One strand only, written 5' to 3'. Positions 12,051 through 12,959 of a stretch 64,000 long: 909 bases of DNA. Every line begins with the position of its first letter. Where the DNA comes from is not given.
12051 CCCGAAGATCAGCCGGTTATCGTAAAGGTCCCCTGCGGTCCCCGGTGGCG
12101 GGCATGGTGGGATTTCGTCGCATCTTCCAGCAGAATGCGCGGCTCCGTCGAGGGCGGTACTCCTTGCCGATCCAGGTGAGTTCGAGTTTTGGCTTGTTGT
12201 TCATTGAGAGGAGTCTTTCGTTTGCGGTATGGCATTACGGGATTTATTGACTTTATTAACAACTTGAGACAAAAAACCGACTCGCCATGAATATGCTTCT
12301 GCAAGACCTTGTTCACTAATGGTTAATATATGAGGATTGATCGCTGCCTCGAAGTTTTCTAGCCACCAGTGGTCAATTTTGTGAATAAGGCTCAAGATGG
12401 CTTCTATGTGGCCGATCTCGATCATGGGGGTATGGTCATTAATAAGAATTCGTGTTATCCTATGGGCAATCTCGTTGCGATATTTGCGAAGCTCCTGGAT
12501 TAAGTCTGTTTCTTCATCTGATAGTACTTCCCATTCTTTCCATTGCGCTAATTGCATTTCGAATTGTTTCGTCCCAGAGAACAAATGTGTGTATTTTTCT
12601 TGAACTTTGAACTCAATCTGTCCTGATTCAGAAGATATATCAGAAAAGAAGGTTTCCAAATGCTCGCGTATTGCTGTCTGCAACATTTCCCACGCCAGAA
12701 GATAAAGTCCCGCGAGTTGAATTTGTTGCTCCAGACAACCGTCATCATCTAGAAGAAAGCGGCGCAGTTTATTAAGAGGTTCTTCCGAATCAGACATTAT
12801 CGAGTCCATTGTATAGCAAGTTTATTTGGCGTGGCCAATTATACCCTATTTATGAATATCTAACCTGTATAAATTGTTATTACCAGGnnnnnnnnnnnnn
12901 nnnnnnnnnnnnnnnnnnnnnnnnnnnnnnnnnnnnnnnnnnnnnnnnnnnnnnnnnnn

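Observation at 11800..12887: AT-rich islet: HEPN-motif gene translationally coupled to a decayed N6-adenine methyltransferase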

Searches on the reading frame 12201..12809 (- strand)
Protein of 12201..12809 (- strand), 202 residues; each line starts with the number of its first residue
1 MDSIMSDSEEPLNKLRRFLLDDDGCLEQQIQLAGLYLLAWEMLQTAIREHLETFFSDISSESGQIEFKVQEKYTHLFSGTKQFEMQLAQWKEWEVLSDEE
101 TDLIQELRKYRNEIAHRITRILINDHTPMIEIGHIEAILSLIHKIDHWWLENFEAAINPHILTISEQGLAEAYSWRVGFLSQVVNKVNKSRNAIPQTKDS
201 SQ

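Call 4: search_protein_families(library=pfam, proteins=[window:12201-12809:-], max_evalue=1)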
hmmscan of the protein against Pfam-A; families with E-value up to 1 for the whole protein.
window:12201-12809:- (202 aa): 3 families
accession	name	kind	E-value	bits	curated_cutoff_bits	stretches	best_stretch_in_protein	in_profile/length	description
PF18735.6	HEPN_RiboL-PSP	-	0.00026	21.4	28.4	1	51-146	99-186/191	RiboL-PSP-HEPN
PF18731.6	HEPN_Swt1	-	0.0003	21.5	27.5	1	81-117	54-92/115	Swt1-like HEPN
PF13643.11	DUF4145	-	0.052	14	23.1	1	80-132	34-86/88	Domain of unknown function (DUF4145)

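Call 5: search_protein_families(library=padloc, proteins=[window:12201-12809:-], max_evalue=1)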
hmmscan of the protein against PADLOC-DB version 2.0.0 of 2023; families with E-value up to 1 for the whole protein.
window:12201-12809:- (202 aa): 2 families
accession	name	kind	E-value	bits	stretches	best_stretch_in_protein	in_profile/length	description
PDLC05059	PDC-S64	-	0.019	12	1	99-165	97-162/339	-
PDLC01800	CARF1--CARF_HEPN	-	0.025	12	1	73-155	297-375/385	-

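Call 6: search_protein_families(library=ncbifam, proteins=[window:12201-12809:-], max_evalue=1)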
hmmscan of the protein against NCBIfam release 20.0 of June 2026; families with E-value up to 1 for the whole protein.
window:12201-12809:- (202 aa): 0 families

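Call 7: find_homologous_proteins(query=window:12201-12809:-)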
Query window:12201-12809:- (202 aa): 1 proteins with E <= 0.001 among 93 candidates.
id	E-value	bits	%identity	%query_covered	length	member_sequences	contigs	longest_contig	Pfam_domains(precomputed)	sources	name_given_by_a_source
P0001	1.6e-126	437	100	98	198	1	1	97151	-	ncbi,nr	ncbi:MAG: hypothetical protein HQL56_00135 [Magnetococcales bacterium]|nr:hypothetical protein [Magn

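Call 15: search_solved_structures(query=window:12201-12809:-, max_evalue=10)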
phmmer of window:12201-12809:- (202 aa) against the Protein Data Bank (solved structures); distinct sequences matched with E-value up to 10: 4.
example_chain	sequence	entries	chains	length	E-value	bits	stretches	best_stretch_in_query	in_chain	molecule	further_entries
7rdr_A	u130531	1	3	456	0.0011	21.8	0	77-150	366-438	Circular tendon repeat protein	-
6qm7_D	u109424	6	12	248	0.19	14.6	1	46-115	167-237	Proteasome alpha4 chain | Proteasome endopeptidase complex | Proteasome subunit alpha type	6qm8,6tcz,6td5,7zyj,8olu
4lr3_A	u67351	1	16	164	0.69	12.7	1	38-95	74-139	protein YfbU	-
1wpb_A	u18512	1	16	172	0.75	12.6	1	38-95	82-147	hypothetical protein yfbU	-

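Call 16: search_protein_families(library=phrogs, proteins=[window:12201-12809:-], max_evalue=1)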
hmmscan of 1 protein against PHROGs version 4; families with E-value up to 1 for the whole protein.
window:12201-12809:- (202 aa): 0 families

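Call 20: search_protein_representatives(protein=window:12201-12809:-)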
Query: 202 residues. Proteins with E-value up to 0.001 (for the whole library): 363; up to 1e-10: 47; up to 1e-30: 3. The best 150 are listed.
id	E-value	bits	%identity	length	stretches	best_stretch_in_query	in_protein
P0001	5.2e-127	437.3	100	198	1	5-202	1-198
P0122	5.9e-40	153.3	42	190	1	12-190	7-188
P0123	4.1e-37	144.0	41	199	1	11-192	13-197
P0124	1.5e-30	122.6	37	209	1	4-188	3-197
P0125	4.0e-19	85.3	38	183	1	12-160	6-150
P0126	9.2e-19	84.1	33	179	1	22-188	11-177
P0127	1.1e-18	83.9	30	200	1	8-188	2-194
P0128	1.6e-18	83.4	30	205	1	9-196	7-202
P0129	1.1e-16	77.4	34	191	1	9-182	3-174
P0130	2.3e-16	76.3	26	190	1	13-168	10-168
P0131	3.7e-16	75.7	30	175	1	10-178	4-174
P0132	1.3e-15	73.9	34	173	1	33-163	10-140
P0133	4.5e-15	72.1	35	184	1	21-160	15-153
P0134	1.3e-14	70.6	34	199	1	9-181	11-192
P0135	1.6e-14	70.3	33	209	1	4-170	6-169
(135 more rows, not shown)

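Call 22: search_protein_families(library=pfam, alignment_id=A2, max_evalue=0.01)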
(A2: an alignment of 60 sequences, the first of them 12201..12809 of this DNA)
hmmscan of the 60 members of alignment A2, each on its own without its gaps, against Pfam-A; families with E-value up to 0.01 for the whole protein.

A. member 1, window:12201-12809:- (202 aa): 2 families
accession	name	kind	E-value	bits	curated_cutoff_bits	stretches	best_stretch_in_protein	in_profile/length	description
PF18735.6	HEPN_RiboL-PSP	-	0.00026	21.4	28.4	1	51-146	99-186/191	RiboL-PSP-HEPN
PF18731.6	HEPN_Swt1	-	0.0003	21.5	27.5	1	81-117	54-92/115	Swt1-like HEPN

B. families by the number of members that match (of 60 scanned): 7 families
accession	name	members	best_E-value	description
PF18735.6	HEPN_RiboL-PSP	7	6e-06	RiboL-PSP-HEPN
PF13643.11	DUF4145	6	1.3e-05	Domain of unknown function (DUF4145)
PF18731.6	HEPN_Swt1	2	0.0003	Swt1-like HEPN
PF01934.22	HepT-like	1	0.0028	Ribonuclease HepT-like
PF20739.2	TraK_2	1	0.0033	Potential transfer protein TraK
PF18733.6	HEPN_LA2681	1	0.0054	LA2681-like HEPN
PF06113.17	BRE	1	0.0065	Brain and reproductive organ-expressed protein (BRE)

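Call 23: predict_structure(protein=window:12201-12809:-)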
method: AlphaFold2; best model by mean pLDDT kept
length: 202 residues; sequences in the alignment: 1
mean_pLDDT: 43.8   pTM: 0.35
mean pLDDT of the five models: 43.8, 43.3, 40.6, 40.3, 40.0
residues with pLDDT >= 90: 0; 70-90: 0; 50-70: 24; < 50: 178
segments of 3 or more residues with pLDDT < 50: 1-16, 18-83, 85-87, 89-91, 118-202
pLDDT, mean of each block of 10 residues (from residue 1): 35 45 43 44 42 40 35 39 49 53 54 50 43 47 48 42 40 42 44 41 40
secondary structure, 60 per line:
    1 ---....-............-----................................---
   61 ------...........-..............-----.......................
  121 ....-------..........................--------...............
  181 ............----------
elements in order: H4-7 H9-20 H26-57 H67-77 H79-92 H98-124 H132-157 H166-192

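Call 24: find_homologous_proteins(query=A2, max_evalue=0.00001)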
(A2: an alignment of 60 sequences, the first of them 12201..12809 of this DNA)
Query A2 (60 sequences) (202 aa, profile of the alignment): 15 proteins with E <= 0.00001 among 2006 candidates.
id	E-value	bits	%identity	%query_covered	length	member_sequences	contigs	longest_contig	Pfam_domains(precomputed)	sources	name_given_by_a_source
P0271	2.1e-58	215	29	77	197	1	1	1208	-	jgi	jgi:hypothetical protein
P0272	1.2e-57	213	28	66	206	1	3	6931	-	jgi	jgi:hypothetical protein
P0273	1.2e-56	210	25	66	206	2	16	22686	-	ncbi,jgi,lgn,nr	ncbi:MAG TPA: hypothetical protein VK395_05545 [Gemmataceae bacterium]|nr:hypothetical protein [Gemm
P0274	1.6e-56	209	32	71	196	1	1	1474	-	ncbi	-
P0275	2.3e-56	209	28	79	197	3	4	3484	-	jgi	jgi:hypothetical protein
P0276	1.6e-55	206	32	78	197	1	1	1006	-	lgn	-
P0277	2.4e-55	205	30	72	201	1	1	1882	-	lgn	-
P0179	1.7e-52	196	29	68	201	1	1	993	-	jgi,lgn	-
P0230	1.3e-49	187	27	81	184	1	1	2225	-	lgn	-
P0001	4.3e-49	185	100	98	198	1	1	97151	-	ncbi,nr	ncbi:MAG: hypothetical protein HQL56_00135 [Magnetococcales bacterium]|nr:hypothetical protein [Magn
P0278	3.3e-45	172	25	66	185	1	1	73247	-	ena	-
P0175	6.5e-45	171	28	70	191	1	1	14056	-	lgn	-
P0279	2.1e-40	156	27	83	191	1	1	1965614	-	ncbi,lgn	-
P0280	6.5e-39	152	23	83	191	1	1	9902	-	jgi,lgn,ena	-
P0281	1.3e-34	138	25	50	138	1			-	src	-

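Call 26: find_encoding_contigs(protein=P0279, flank=8000, max_places=3)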
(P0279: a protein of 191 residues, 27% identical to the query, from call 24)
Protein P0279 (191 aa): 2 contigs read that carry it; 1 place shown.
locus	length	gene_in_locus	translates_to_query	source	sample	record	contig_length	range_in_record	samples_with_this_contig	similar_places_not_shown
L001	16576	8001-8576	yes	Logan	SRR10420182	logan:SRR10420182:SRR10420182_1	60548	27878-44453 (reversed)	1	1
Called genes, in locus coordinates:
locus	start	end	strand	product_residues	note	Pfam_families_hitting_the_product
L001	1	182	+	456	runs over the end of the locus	PF10396:TrmE_N, PF12631:MnmE_helical, PF03193:RsgA_GTPase (faint), PF00009:GTP_EFTU (faint), PF00071:Ras (weak), PF00350:Dynamin_N (faint), PF01926:MMR_HSR1, PF02421:FeoB_N, +1 more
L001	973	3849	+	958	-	-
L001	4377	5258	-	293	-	-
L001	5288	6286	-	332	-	-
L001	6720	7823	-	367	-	-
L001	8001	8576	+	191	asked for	-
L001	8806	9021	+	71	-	-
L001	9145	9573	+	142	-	PF07894:SACK1 (faint), PF13091:PLDc_2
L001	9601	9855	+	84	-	-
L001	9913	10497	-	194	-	PF11848:DUF3368 (weak)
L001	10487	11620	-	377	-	PF06114:Peptidase_M78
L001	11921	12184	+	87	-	-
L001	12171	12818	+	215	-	PF06414:Zeta_toxin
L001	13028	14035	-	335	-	PF13280:WYL, PF25583:WCX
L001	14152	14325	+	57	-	-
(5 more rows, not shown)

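Call 27: find_encoding_contigs(protein=P0273, flank=8000, max_places=6)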
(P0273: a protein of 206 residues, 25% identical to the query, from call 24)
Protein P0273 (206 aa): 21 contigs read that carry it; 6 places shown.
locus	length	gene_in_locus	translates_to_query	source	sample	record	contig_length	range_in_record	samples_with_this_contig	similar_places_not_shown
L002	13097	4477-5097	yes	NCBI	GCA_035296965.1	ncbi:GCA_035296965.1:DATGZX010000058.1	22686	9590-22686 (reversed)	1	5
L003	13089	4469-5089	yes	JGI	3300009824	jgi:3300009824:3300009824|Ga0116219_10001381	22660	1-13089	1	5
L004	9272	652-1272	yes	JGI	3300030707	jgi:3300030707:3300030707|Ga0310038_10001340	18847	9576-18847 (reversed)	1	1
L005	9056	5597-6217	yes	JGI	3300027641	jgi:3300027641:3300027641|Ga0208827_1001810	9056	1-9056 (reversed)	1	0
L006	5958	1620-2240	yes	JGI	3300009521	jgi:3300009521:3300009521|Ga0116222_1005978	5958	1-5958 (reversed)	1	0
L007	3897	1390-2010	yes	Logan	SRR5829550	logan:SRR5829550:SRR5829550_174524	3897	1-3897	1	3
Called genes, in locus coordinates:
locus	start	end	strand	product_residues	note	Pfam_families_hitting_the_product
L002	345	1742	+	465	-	PF01546:Peptidase_M20, PF07687:M20_dimer (weak)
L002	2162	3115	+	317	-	PF04402:SIMPL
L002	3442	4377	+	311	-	PF18860:AbiJ_NTD3, PF14355:Abi_C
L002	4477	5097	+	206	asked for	-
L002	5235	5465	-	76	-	-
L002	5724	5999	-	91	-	-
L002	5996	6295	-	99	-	-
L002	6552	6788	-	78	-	-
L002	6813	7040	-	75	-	-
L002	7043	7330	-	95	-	PF14076:DUF4258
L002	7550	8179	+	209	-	PF05685:Uma2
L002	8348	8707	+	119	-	PF07883:Cupin_2, PF05899:Cupin_3 (faint), PF02311:AraC_binding (weak)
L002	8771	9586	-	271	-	PF02602:HEM4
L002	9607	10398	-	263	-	PF00106:adh_short, PF08659:KR, PF13460:NAD_binding_10 (faint), PF13561:adh_short_C2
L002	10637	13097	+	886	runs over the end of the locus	PF00082:Peptidase_S8 (faint)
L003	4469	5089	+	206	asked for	-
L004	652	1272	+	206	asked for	-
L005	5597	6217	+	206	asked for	-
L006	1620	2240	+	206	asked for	-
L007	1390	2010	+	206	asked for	-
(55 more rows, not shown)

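Call 28: find_encoding_contigs(protein=P0278, flank=8000, max_places=3)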
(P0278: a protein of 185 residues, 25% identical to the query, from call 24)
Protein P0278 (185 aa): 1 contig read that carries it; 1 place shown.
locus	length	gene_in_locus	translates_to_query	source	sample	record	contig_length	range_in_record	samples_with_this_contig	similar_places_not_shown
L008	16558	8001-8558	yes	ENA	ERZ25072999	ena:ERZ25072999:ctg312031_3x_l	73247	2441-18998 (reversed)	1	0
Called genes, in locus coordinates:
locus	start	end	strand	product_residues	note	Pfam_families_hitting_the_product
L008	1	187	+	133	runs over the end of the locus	-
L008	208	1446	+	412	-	-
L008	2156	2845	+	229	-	PF00702:Hydrolase, PF12710:HAD, PF13419:HAD_2, PF13242:Hydrolase_like (weak)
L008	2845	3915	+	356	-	PF03547:Mem_trans, PF01758:SBF (weak)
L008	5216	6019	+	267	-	PF03389:MobA_MobL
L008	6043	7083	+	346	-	PF01582:TIR, PF13676:TIR_2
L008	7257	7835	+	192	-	PF12686:DUF3800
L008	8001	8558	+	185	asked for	-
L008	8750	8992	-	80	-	PF05406:WGR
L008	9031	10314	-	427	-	-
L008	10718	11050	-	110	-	-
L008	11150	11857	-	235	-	PF05988:DUF899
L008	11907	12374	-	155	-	PF08327:AHSA1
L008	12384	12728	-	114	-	PF12840:HTH_20, PF01022:HTH_5, PF13412:HTH_24 (weak)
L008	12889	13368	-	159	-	-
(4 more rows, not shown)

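Call 30: find_related_loci(query=A3, collection=genome_contigs, flank=8000)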
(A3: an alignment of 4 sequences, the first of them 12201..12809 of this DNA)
Query A3 (202 aa) in genome_contigs; peptide patterns used: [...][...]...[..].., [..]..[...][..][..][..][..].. (x = any residue, [..] = any of these).
40 stretches matched a pattern; 2 encode a relative of the query (tblastn E <= 1e-3); 2 distinct loci.
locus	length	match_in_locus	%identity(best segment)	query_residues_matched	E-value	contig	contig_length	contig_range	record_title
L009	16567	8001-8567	40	12-197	1e-42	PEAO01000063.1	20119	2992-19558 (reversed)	MAG: Magnetococcales bacterium DCbin2 scaffold286, whole genome shotgun sequence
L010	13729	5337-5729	33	26-159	1e-17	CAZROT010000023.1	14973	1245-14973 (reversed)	MAG TPA_asm: uncultured Yersinia sp. isolate SRP329715_co2_279 genome assembly, contig: NODE_7569_length_14973_cov_10.14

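Call 33: find_related_loci(query=A3, collection=metagenome_contigs, flank=6000)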
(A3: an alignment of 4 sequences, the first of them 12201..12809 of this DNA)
Query A3 (202 aa) in metagenome_contigs; peptide patterns used: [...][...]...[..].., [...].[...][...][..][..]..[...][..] (x = any residue, [..] = any of these).
600 stretches matched a pattern, but none encodes a relative of the query by tblastn (E <= 1e-3).

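Call 34: search_dna_similar(query=window:12201-12809:-, collection=plasmids, mode=protein, max_evalue=0.001)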
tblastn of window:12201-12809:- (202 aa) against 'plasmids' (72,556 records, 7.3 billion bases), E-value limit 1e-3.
Records with a match: 2; places in all: 2; records where one place covers at least 80% of the query: 0.
Best place of each record, by identity: <60% 2.
By first word of the organism name: Salinivibrio 1; Hymenobacter 1.
By predicted mobility (MOB-suite, as given by PLSDB): mobilizable 1; non-mobilizable 1.
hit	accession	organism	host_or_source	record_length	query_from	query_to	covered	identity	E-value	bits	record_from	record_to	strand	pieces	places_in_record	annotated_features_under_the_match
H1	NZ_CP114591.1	Salinivibrio kushneri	-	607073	17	159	71%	24.1%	1e-4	49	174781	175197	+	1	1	hypothetical protein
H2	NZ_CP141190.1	Hymenobacter sp. GOD-10R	single cell,Crepidiastrum sonchifolium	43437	22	158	68%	23.0%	1e-6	55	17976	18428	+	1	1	hypothetical protein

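Call 39: get_annotated_region(hit=H1, flank=7000)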
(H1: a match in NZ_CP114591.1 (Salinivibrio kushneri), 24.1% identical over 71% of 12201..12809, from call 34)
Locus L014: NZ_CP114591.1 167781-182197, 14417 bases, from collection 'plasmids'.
description: Salinivibrio kushneri strain TGB19 plasmid unnamed, complete sequence
organism: Salinivibrio kushneri (NCBI taxid 1908198)
taxonomy: Bacteria; Pseudomonadota; Gammaproteobacteria; Vibrionales; Vibrionaceae; Salinivibrio; Salinivibrio kushneri
host: -; source: -; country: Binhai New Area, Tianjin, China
typing (MOB-suite, as given by PLSDB): mobilizable; relaxase MOBP
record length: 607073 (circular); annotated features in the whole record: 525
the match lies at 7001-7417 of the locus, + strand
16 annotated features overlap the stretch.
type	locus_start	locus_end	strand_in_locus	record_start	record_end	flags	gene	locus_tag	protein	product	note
CDS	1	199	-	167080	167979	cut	-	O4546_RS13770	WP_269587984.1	LysR family transcriptional regulator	-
CDS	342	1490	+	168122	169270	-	-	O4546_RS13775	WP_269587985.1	S-(hydroxymethyl)glutathione dehydrogenase/class III alcohol dehydrogenase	GO:0006113 - fermentation [Evidence IEA]; GO:0009404 - toxin metabolic process [Evidence IEA]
CDS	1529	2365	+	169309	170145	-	fghA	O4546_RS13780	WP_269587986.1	S-formylglutathione hydrolase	GO:0046292 - formaldehyde metabolic process [Evidence IEA]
CDS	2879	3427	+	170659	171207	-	-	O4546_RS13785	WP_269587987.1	pentapeptide repeat-containing protein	-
CDS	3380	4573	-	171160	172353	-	-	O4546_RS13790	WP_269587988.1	IS4 family transposase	-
CDS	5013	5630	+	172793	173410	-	-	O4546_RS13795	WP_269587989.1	nucleotidyltransferase domain-containing protein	-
CDS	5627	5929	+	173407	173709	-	-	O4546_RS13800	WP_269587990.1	hypothetical protein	-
CDS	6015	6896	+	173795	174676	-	-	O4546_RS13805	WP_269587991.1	hypothetical protein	-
CDS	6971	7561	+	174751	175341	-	-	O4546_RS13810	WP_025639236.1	hypothetical protein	-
CDS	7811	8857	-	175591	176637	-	-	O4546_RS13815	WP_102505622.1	transposase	GO:0006313 - DNA transposition [Evidence IEA]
CDS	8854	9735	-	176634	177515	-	-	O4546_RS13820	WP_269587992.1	site-specific integrase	-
CDS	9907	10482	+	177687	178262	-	-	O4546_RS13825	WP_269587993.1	hypothetical protein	-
CDS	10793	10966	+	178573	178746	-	-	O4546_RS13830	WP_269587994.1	hypothetical protein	-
CDS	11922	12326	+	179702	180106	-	-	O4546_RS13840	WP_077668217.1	DUF1801 domain-containing protein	-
CDS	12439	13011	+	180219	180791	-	-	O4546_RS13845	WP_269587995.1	hypothetical protein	-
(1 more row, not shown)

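Call 40: get_annotated_region(hit=H2, flank=7000)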
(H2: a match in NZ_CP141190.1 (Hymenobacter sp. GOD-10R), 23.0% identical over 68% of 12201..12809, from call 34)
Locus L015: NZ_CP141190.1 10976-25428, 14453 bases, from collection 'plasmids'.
description: Hymenobacter sp. GOD-10R plasmid unnamed6, complete sequence
organism: Hymenobacter sp. GOD-10R (NCBI taxid 3093922)
taxonomy: Bacteria; Bacteroidota; Cytophagia; Cytophagales; Hymenobacteraceae; Hymenobacter; Hymenobacter sp. GOD-10R
host: -; source: single cell,Crepidiastrum sonchifolium; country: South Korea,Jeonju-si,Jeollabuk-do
typing (MOB-suite, as given by PLSDB): non-mobilizable
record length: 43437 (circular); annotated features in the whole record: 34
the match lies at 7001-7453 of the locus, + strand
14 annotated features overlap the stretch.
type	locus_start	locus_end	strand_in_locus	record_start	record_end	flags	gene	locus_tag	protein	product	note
CDS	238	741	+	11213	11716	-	-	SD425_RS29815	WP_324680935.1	hypothetical protein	-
CDS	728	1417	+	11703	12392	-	-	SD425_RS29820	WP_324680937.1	hypothetical protein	-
CDS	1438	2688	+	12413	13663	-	-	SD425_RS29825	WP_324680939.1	hypothetical protein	-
CDS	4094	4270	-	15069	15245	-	-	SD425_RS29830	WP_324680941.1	hypothetical protein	-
CDS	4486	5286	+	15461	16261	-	-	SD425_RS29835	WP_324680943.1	GTPase domain-containing protein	-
CDS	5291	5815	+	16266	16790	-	-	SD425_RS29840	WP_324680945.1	hypothetical protein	-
CDS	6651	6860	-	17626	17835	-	-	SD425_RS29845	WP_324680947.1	transposase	GO:0006313 - DNA transposition [Evidence IEA]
CDS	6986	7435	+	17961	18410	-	-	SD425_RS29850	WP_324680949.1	hypothetical protein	-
CDS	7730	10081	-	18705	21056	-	-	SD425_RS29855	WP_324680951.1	S1 RNA-binding domain-containing protein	-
CDS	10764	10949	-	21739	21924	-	-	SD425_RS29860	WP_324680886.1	hypothetical protein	-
CDS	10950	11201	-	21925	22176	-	-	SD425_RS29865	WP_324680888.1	hypothetical protein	-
CDS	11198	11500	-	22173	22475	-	-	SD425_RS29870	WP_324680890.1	transposase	GO:0006313 - DNA transposition [Evidence IEA]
CDS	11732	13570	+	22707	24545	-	-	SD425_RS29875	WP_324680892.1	DUF262 domain-containing protein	-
CDS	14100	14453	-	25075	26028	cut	-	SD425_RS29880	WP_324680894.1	phospholipase D family protein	-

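Call 56: search_solved_structures(query=A2, max_evalue=10, show_alignments=2)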
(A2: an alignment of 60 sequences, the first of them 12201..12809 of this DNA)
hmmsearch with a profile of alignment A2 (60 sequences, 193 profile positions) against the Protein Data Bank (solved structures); distinct sequences matched with E-value up to 10: 3.
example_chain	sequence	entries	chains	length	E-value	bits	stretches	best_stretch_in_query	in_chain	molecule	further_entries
6tug_A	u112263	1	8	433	0.053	16.5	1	81-122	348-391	CRISPR system endoribonuclease Csm6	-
4hfv_A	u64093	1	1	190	0.23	14.4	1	28-94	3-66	Uncharacterized protein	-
9oij_A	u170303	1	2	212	0.62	13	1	98-124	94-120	HepS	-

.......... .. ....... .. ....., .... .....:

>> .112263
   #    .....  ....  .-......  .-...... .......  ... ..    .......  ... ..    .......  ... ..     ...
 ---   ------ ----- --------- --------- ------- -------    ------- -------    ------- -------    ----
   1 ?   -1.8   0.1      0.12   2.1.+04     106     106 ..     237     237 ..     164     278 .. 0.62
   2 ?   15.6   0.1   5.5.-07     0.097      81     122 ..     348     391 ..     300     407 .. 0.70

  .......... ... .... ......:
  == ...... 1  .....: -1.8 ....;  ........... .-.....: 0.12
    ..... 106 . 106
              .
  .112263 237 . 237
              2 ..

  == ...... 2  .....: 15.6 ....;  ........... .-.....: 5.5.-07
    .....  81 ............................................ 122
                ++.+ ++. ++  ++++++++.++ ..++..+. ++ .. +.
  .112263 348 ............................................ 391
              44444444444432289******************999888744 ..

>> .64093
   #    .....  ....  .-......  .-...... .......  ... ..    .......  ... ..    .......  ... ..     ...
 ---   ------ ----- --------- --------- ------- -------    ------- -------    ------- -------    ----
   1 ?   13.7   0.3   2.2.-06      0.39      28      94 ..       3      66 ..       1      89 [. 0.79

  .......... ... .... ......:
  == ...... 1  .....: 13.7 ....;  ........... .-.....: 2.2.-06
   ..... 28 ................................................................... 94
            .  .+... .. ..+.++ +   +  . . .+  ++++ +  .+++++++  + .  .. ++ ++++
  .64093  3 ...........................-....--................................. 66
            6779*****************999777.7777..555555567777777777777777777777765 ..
